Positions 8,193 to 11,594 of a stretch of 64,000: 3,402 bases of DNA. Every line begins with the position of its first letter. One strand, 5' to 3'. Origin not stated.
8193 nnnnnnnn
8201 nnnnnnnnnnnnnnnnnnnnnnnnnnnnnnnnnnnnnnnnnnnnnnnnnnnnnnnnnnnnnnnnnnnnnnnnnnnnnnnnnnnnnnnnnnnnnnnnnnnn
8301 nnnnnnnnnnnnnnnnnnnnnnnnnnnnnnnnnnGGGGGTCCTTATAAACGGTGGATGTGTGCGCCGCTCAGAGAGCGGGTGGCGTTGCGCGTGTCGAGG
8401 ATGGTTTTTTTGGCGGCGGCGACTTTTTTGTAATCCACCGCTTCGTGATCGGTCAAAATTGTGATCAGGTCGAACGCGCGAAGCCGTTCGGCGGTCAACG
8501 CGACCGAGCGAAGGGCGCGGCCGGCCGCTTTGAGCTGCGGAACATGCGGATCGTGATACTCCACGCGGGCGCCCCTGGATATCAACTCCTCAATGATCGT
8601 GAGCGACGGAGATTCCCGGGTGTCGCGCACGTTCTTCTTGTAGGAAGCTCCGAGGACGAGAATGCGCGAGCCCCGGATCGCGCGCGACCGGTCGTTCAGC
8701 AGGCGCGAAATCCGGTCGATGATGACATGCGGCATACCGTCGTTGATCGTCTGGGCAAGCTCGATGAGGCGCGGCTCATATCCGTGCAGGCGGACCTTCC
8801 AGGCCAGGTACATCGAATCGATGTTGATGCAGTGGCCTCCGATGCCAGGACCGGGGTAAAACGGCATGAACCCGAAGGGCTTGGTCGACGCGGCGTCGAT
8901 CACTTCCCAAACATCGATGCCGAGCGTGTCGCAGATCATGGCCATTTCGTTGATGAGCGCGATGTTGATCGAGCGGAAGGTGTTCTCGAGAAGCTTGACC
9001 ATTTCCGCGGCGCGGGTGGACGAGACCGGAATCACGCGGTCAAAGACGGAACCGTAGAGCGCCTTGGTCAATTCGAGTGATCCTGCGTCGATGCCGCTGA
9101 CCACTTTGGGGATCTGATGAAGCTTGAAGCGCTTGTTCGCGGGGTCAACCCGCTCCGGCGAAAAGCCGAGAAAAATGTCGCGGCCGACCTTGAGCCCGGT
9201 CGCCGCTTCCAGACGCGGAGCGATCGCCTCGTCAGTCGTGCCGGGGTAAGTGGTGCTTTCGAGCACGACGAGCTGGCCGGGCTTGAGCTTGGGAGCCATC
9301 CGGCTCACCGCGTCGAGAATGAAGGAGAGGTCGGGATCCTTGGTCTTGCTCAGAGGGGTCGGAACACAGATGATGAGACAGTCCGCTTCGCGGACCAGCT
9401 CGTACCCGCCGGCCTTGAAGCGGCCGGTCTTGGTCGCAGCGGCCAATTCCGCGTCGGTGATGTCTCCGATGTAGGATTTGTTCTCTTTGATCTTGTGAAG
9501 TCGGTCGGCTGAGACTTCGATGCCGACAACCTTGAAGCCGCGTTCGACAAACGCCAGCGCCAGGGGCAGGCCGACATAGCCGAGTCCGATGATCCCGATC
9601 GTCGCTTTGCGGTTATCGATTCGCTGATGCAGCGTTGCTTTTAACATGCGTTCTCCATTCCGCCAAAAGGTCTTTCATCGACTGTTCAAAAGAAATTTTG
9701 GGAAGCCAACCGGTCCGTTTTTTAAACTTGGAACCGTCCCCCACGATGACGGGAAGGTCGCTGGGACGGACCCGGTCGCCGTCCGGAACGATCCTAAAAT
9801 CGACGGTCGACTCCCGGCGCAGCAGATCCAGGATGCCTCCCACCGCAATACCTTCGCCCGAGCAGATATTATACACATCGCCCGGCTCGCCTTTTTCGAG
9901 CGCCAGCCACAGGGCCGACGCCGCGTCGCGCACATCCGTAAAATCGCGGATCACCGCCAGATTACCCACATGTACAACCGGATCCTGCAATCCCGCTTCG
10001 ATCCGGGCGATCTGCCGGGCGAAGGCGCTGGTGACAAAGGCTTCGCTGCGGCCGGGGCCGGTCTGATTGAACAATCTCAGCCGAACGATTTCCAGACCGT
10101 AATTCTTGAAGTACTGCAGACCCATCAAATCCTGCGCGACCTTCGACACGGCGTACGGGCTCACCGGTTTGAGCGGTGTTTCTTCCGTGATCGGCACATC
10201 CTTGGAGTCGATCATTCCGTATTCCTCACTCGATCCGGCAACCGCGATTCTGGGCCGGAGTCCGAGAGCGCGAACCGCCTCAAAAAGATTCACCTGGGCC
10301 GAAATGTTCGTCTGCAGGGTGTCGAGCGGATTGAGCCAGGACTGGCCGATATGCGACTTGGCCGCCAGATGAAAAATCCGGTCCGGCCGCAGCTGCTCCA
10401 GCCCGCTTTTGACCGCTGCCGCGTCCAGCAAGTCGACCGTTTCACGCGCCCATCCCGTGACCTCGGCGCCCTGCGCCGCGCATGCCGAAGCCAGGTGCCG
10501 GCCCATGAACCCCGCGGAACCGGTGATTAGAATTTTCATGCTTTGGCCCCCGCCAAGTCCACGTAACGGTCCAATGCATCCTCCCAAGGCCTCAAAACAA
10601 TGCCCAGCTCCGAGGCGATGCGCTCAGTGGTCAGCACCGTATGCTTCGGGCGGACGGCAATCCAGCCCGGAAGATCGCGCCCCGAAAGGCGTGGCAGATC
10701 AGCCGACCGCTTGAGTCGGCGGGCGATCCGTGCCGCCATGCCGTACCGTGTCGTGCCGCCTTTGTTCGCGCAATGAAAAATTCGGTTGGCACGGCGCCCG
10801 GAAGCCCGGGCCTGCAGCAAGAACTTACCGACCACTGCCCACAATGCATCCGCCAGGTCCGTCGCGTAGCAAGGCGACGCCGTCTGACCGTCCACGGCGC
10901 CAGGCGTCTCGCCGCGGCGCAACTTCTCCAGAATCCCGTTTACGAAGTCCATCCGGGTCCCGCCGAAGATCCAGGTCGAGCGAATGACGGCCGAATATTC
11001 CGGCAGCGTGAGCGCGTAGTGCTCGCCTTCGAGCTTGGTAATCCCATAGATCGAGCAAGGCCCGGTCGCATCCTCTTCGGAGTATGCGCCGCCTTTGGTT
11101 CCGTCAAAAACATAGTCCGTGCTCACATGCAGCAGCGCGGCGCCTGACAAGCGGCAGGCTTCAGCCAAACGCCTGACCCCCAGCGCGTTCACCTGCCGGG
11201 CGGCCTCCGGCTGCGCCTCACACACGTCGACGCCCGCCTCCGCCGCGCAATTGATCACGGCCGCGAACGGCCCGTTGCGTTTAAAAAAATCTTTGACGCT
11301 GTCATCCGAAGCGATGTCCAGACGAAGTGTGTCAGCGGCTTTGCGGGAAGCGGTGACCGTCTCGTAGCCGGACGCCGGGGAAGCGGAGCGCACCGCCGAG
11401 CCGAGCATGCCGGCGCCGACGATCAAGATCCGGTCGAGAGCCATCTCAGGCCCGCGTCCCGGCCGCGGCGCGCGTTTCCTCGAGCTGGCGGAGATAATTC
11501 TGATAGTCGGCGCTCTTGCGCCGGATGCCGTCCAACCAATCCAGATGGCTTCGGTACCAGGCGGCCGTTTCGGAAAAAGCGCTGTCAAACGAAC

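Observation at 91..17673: About 17.6-kb translationally coupled glycan operon with lptD and a ROK sugar kinase embedded between nucleotide-sugar genes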

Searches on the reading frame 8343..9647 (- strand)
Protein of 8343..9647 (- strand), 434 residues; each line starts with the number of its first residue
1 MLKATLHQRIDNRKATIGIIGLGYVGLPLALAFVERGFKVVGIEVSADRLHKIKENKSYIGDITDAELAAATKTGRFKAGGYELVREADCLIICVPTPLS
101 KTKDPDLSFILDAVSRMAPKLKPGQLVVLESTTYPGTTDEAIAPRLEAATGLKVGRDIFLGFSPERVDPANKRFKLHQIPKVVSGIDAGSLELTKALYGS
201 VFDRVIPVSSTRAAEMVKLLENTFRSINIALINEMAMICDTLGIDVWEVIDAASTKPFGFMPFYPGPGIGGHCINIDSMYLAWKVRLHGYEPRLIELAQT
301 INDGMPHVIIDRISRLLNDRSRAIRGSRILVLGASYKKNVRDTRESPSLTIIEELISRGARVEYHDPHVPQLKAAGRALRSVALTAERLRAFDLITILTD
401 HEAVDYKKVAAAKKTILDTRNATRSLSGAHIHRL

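Call 4: search_protein_families(library=pfam, proteins=[window:8343-9647:-])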
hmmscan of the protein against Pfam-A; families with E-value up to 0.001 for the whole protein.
window:8343-9647:- (434 aa): 7 families
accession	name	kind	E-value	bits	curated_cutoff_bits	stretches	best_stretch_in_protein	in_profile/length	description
PF03721.20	UDPG_MGDP_dh_N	-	1.5e-35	122.9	27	1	16-190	2-179/187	UDP-glucose/GDP-mannose dehydrogenase family, NAD binding domain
PF00984.24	UDPG_MGDP_dh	-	2.5e-33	114.5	25.4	1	212-303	1-93/94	UDP-glucose/GDP-mannose dehydrogenase family, central domain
PF03720.21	UDPG_MGDP_dh_C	-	3.1e-24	85.7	30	1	330-423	1-101/103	UDP-glucose/GDP-mannose dehydrogenase family, UDP binding domain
PF03446.21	NAD_binding_2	-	3.3e-08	34.2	21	1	16-141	1-103/161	NAD binding domain of 6-phosphogluconate dehydrogenase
PF03807.23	F420_oxidored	-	0.00022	22.2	21.6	0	16-96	1-68/94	NADP oxidoreductase coenzyme F420-dependent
PF02254.24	TrkA_N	-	0.00026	21.7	23.8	0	18-76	2-62/116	TrkA-N domain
PF02737.24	3HCDH_N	-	0.00071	20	22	0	16-79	1-71/180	3-hydroxyacyl-CoA dehydrogenase, NAD binding domain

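Call 6: search_protein_families(library=ncbifam, proteins=[window:8343-9647:-])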
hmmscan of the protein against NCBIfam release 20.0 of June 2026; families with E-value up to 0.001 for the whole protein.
window:8343-9647:- (434 aa): 9 families
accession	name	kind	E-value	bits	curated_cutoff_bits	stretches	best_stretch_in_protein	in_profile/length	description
TIGR03026.1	NDP-sugDHase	subfamily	3.9e-127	424.4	189.8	1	16-421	2-413/413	nucleotide sugar dehydrogenase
NF008286.0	PRK11064.1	equivalog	3.5e-75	253.2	459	1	15-421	4-417/420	UDP-N-acetyl-D-mannosamine dehydrogenase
NF040825.1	UDPMaNacDH_Arch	equivalog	9.5e-75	252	750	1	16-409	2-385/418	UDP-N-acetyl-D-mannosamine dehydrogenase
NF011729.0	PRK15182.1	equivalog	9.1e-68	229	592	1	15-371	7-359/425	Vi polysaccharide biosynthesis UDP-N-acetylglucosamine C-6 dehydrogenase TviB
NF041297.1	UDPGDh_AglM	equivalog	2e-53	181.9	670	1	17-421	3-415/429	UDP-glucose 6-dehydrogenase AglM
NF047673.2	TeichurnBiosyTuaD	equivalog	3.7e-36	125.2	700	1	17-411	4-400/439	UDP-glucose 6-dehydrogenase TuaD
NF011631.0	PRK15057.1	equivalog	1e-09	38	757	1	17-281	3-261/388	UDP-glucose 6-dehydrogenase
NF043037.1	ThreonDh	equivalog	5.4e-05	22.7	350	1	15-58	3-46/297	L-threonate dehydrogenase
NF012005.0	PRK15461.1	equivalog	0.00062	19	348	0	15-56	2-43/298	sulfolactaldehyde 3-reductase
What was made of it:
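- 8343..9647 (-): UDP-HexNAc 6-dehydrogenase (WecC/Cap5O/TviB-like). NCBIfam NDP-sugar dehydrogenase scores 424 bits (call 6).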

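Call 30: search_solved_structures(query=window:8343-9647:-, max_evalue=1e-10)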
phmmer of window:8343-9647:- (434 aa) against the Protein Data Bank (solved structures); distinct sequences matched with E-value up to 1e-10: 27.
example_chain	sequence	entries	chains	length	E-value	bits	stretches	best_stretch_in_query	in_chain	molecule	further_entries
4r16_A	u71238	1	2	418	2.5e-59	204.6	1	17-423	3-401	418aa long hypothetical UDP-N-acetyl-D-mannosaminuronic acid dehydrogenase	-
3ojl_A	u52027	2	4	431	1.6e-57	198.6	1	15-424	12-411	Cap5O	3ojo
3g79_A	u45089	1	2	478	5.1e-55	190.4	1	16-415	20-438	NDP-N-acetyl-D-galactosaminuronic acid dehydrogenase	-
4xr9_A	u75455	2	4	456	4e-48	167.7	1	17-377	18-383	CalS8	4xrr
3gg2_A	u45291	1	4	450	2.7e-35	125.4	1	17-375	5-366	Sugar dehydrogenase, UDP-glucose/GDP-mannose dehydrogenase family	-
3vtf_A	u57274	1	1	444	5.8e-35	124.3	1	13-375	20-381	UDP-glucose 6-dehydrogenase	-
4a7p_A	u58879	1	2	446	5.8e-34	121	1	14-403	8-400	UDP-GLUCOSE DEHYDROGENASE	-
1mfz_A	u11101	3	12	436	6.1e-32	114.4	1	17-376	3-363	GDP-mannose 6-dehydrogenase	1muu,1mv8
2y0e_A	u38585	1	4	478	1.8e-25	93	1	15-370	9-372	UDP-GLUCOSE DEHYDROGENASE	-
2y0c_A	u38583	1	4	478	3.2e-24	88.9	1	15-370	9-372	UDP-GLUCOSE DEHYDROGENASE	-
2y0d_A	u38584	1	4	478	3.2e-24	88.9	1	15-370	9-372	UDP-GLUCOSE DEHYDROGENASE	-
2q3e_A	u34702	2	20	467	1.5e-19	73.5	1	17-373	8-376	UDP-glucose 6-dehydrogenase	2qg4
5w4x_A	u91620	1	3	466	1.6e-19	73.5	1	17-373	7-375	UDP-glucose 6-dehydrogenase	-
3tdk_A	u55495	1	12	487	1.8e-19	73.3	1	17-373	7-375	UDP-glucose 6-dehydrogenase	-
5vr8_A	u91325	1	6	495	1.8e-19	73.3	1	17-373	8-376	UDP-glucose 6-dehydrogenase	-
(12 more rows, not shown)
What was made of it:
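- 8343..9647 (-): PDB hits are UDP-ManNAc dehydrogenase, Cap5O and GalNAcA dehydrogenase at E 1e-55 to 1e-59 (call 30).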

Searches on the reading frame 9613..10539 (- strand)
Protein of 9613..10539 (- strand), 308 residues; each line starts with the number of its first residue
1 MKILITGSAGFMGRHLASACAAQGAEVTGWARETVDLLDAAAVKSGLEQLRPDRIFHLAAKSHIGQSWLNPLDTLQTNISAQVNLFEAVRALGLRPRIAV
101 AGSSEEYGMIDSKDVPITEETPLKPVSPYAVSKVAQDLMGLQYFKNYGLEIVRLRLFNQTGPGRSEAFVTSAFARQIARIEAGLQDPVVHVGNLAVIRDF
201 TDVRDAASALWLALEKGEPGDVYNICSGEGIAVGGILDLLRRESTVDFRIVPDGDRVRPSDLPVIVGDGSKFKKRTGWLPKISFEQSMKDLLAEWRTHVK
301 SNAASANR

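Call 4: search_protein_families(library=pfam, proteins=[window:9613-10539:-])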
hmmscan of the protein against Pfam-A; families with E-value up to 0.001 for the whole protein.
window:9613-10539:- (308 aa): 4 families
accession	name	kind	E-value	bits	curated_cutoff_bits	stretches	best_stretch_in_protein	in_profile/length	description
PF16363.11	GDP_Man_Dehyd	-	5e-68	230.4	27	1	35-290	59-331/332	GDP-mannose 4,6 dehydratase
PF01370.27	Epimerase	-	5.5e-57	193.4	20.9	1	3-226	1-240/240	NAD dependent epimerase/dehydratase family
PF04321.23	RmlD_sub_bind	-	6.9e-13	48.8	27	1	1-144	1-140/287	RmlD substrate binding domain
PF02719.21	Polysacc_synt_2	-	3.4e-07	30.2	20.2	1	36-96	62-122/293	Polysaccharide biosynthesis protein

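Call 6: search_protein_families(library=ncbifam, proteins=[window:9613-10539:-])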
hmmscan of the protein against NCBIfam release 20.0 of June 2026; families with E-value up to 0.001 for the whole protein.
window:9613-10539:- (308 aa): 22 families
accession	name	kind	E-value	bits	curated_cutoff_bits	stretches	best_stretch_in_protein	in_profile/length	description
TIGR04180.1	EDH_00030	hypoth_equivalog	5e-39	134.1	475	1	4-282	2-296/297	NAD-dependent 4,6-dehydratase LegB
TIGR01472.1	gmd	equivalog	5.1e-38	131.1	415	1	36-238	62-262/342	GDP-mannose 4,6-dehydratase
TIGR01181.1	dTDP_gluc_dehyt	equivalog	3.5e-37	128.2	365.1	1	34-295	56-310/321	dTDP-glucose 4,6-dehydratase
TIGR01179.1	galE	equivalog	4.3e-32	111.2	262.3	1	35-300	54-329/332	UDP-glucose 4-epimerase GalE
NF007582.0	PRK10217.1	equivalog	1.2e-25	90.4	698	1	25-292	48-328/355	dTDP-glucose 4,6-dehydratase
NF007490.0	PRK10084.1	subfamily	7.8e-21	74.4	649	2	116-292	153-331/361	dTDP-glucose 4,6-dehydratase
TIGR02622.1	CDP_4_6_dhtase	equivalog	1.8e-18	66.8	278.45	1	35-147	61-172/352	CDP-glucose 4,6-dehydratase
NF047922.1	GDPFucSynFcl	equivalog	8.3e-18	64.9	500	1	2-295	4-301/308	GDP-L-fucose synthase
NF043036.1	ErythonDh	equivalog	7.5e-13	48.4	325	1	34-179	58-199/321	D-erythronate dehydrogenase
TIGR01214.1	rmlD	equivalog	2e-12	46.8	224.05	1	2-157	1-151/285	dTDP-4-dehydrorhamnose reductase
NF011728.1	PRK15181.1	equivalog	2.2e-12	46.6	760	1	53-241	92-279/348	Vi polysaccharide biosynthesis UDP-N-acetylglucosaminuronic acid C-4 epimerase TviC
TIGR02197.1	heptose_epim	equivalog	9.1e-12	44.8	274.6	1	3-230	1-246/316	ADP-glyceromanno-heptose 6-epimerase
NF007956.0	PRK10675.1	subfamily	9.6e-11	41.4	394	1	36-291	58-325/338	UDP-glucose 4-epimerase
TIGR03466.1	HpnA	hypoth_equivalog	6.6e-10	38.4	367.65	1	1-242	1-244/327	hopanoid-associated sugar epimerase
NF042422.1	oxyalk_red_OleD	equivalog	1.1e-08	34.8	580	1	1-229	1-235/329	2-alkyl-3-oxoalkanoate reductase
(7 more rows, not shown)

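Call 29: search_solved_structures(query=window:9613-10539:-, max_evalue=1e-10)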
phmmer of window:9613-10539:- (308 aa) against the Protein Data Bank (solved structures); distinct sequences matched with E-value up to 1e-10: 82 (the best 60 are shown).
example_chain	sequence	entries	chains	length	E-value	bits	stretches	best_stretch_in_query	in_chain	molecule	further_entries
2pk3_A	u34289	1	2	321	3.8e-78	266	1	1-296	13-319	GDP-6-deoxy-D-lyxo-4-hexulose reductase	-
6x3b_A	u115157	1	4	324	9.1e-54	186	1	2-300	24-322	GDP-6-deoxy-D-mannose reductase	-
7us5_A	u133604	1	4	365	3.2e-47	164.5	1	35-307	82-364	GDP-D-GLYCERO-D-MANNO-HEPTOSE 4,6-DEHYDRATASE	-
7kf3_A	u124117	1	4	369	1.4e-36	129.5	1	35-294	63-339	GDP-mannose 4,6-dehydratase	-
1n7g_A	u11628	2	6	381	1.3e-35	126.4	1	35-293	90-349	GDP-D-mannose-4,6-dehydratase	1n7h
1db3_A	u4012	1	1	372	5.1e-33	117.9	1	36-247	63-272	GDP-MANNOSE 4,6-DEHYDRATASE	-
2z1m_A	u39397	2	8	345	2e-32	115.9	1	35-251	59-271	GDP-D-mannose dehydratase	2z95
4lw8_A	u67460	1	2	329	9.3e-32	113.7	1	4-296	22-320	Putative epimerase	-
1rpn_A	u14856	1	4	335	6.5e-30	107.7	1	33-290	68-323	GDP-mannose 4,6-dehydratase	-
5uzh_A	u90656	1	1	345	1.8e-29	106.2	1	36-291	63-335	NafoA.00085.b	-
4zrm_A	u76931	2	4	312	2.7e-25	92.5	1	1-292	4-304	UDP-glucose 4-epimerase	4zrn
6gpj_A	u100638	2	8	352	4.3e-25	91.8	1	36-231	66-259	GDP-mannose 4,6 dehydratase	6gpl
5in4_A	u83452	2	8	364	5.2e-25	91.6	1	36-231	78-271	GDP-mannose 4,6 dehydratase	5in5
1t2a_A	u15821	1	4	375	5.2e-25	91.6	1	36-231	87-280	GDP-mannose 4,6 dehydratase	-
6q94_B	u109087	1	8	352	1.2e-24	90.3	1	35-230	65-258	GDP-mannose 4,6 dehydratase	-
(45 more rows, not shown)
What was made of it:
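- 9613..10539 (-): Rmd-like NDP-4-keto-6-deoxyhexose reductase (SDR7). The best PDB hit is 2pk3, GDP-6-deoxy-D-lyxo-4-hexulose reductase, at E 3.8e-78 (call 29).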

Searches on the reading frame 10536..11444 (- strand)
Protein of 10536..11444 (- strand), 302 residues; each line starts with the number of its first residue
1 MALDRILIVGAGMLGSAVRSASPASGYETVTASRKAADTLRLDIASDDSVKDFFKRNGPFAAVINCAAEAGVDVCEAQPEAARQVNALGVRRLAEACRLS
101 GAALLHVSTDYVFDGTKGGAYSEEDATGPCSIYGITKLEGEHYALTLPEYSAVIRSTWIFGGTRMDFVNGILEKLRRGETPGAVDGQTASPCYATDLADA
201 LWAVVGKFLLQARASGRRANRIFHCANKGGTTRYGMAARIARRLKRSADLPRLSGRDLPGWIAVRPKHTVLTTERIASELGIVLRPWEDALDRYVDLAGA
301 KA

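Call 4: search_protein_families(library=pfam, proteins=[window:10536-11444:-])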
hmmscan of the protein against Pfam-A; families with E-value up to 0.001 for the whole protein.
window:10536-11444:- (302 aa): 4 families
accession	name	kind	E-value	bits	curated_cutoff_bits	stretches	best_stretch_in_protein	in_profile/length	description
PF04321.23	RmlD_sub_bind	-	7.4e-67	225.9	27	1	5-296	2-283/287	RmlD substrate binding domain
PF01370.27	Epimerase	-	6e-24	85.2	20.9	1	6-207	1-227/240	NAD dependent epimerase/dehydratase family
PF16363.11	GDP_Man_Dehyd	-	2.1e-13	50.9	27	1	36-147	53-167/332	GDP-mannose 4,6 dehydratase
PF02719.21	Polysacc_synt_2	-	4.6e-05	23.2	20.2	1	42-147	61-152/293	Polysaccharide biosynthesis protein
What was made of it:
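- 10536..11444 (-): RmlD-family 4-ketoreductase. RmlD_sub_bind E 7e-67 (call 4).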

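Call 6: search_protein_families(library=ncbifam, proteins=[window:10536-11444:-])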
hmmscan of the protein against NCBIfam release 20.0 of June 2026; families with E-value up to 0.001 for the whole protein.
window:10536-11444:- (302 aa): 6 families
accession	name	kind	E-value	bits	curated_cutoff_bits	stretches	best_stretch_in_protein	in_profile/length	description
TIGR01214.1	rmlD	equivalog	9.1e-63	212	224.05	1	5-296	1-283/285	dTDP-4-dehydrorhamnose reductase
NF007440.0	PRK09987.1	equivalog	7.7e-27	94.3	308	1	43-295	39-290/299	dTDP-4-dehydrorhamnose reductase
TIGR01181.1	dTDP_gluc_dehyt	equivalog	6.5e-11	41.9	365.1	1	38-142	53-160/321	dTDP-glucose 4,6-dehydratase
NF005754.0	PRK07578.1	equivalog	5.3e-08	33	167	1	5-72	2-68/200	short chain dehydrogenase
TIGR02622.1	CDP_4_6_dhtase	equivalog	4.5e-06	26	278.45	1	9-137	27-158/352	CDP-glucose 4,6-dehydratase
TIGR01179.1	galE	equivalog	1.9e-05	23.6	262.3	1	38-142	50-154/332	UDP-glucose 4-epimerase GalE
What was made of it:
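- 10536..11444 (-): TIGR01214 scores 212 bits against a cut-off of 224 (call 6).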

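Call 45: search_solved_structures(query=window:10536-11444:-, max_evalue=1e-8, show_alignments=2)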
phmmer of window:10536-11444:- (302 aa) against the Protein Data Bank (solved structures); distinct sequences matched with E-value up to 1e-8: 13.
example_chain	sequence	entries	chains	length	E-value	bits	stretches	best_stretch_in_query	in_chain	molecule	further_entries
1vl0_A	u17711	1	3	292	9.3e-34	120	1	5-297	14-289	DTDP-4-dehydrorhamnose reductase, rfbD ortholog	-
3sc6_A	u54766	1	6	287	1.3e-26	96.6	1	4-294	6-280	dTDP-4-dehydrorhamnose reductase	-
2ggs_A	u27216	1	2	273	1.4e-26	96.5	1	7-276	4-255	273aa long hypothetical dTDP-4-dehydrorhamnose reductase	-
1kbz_A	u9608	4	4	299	2.2e-26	95.8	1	53-293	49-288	dTDP-glucose oxidoreductase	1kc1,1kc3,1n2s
4wpg_A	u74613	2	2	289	9.8e-24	87.1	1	3-294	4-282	dTDP-4-dehydrorhamnose reductase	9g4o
2ydx_A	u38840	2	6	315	1.8e-22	83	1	5-282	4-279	METHIONINE ADENOSYLTRANSFERASE 2 SUBUNIT BETA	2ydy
4ndn_E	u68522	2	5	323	1.9e-22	82.9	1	5-281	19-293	Methionine adenosyltransferase 2 subunit beta | Isoform 2 of Methionine adenosyltransferase 2 subunit beta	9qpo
4ktt_E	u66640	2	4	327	1.9e-22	82.9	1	5-281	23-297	Methionine adenosyltransferase 2 subunit beta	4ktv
30gd_E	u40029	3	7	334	2.1e-22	82.8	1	5-281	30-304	Isoform 1 of Methionine adenosyltransferase 2 subunit beta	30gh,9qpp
8ctr_A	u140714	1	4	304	2.8e-21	79.1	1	45-295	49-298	dTDP-4-dehydrorhamnose reductase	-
8g22_A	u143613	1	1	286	2e-20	76.2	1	6-294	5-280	dTDP-4-dehydrorhamnose reductase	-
5u9c_A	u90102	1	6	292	1.5e-19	73.4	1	5-245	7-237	dTDP-4-dehydrorhamnose Reductase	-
9gpi_D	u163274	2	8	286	1.1e-10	44.3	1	10-161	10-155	dTDP-4-dehydrorhamnose reductase, putative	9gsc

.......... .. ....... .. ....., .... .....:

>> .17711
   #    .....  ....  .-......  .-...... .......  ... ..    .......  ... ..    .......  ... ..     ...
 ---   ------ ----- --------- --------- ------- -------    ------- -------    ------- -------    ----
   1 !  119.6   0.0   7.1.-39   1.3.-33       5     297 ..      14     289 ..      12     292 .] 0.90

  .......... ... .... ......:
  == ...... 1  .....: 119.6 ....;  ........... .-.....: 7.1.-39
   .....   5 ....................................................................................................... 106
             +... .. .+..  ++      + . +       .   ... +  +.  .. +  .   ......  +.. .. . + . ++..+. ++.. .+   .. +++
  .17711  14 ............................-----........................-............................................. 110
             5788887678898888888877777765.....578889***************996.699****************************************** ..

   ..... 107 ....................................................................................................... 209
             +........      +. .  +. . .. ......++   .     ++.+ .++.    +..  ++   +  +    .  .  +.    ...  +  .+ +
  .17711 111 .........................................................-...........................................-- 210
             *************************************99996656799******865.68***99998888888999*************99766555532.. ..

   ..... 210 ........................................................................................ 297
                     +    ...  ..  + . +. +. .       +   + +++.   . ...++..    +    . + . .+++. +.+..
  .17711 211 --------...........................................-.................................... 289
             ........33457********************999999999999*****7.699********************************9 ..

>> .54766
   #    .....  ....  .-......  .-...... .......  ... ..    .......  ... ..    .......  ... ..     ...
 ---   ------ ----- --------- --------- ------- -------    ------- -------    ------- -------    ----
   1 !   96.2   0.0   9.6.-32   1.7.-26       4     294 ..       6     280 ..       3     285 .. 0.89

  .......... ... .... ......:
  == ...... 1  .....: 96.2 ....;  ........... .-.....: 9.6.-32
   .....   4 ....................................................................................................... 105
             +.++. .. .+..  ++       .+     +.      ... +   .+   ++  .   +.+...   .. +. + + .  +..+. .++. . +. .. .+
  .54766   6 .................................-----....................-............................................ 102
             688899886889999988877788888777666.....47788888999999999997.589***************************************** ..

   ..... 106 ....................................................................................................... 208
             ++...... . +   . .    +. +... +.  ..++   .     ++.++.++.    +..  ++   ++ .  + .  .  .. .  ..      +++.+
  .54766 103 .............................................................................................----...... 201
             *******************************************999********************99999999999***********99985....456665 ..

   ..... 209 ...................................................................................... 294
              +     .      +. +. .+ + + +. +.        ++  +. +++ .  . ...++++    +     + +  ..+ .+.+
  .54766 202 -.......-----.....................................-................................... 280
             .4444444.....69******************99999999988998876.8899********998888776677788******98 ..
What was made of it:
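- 10536..11444 (-): PDB 1vl0 RmlD matches at E 9e-34 (call 45).
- Tried and rejected: Only bacterial RmlD and MAT2B structures were hit, so there is no support (call 45).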
